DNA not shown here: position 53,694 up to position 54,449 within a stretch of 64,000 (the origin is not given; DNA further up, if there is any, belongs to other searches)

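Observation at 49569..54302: Metal ABC importer in which both permeases carry C-terminal DtxR-like repressor domains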

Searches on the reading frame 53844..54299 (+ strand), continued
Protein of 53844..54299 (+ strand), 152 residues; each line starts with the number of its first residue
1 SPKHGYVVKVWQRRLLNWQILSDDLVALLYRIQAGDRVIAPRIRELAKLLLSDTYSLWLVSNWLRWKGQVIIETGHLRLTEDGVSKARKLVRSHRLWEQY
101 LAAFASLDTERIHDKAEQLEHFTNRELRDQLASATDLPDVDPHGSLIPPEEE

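Call 75: find_encoding_contigs(protein=P0246, flank=5000, max_places=2)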
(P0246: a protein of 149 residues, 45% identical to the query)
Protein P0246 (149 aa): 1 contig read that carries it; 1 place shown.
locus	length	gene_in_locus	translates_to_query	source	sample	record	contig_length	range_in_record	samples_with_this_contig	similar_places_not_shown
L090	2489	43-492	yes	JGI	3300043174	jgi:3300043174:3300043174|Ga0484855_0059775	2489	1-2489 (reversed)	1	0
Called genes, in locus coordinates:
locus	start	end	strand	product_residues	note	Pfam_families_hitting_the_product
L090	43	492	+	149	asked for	PF02742:Fe_dep_repr_C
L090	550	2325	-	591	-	PF05960:DUF885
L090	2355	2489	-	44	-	?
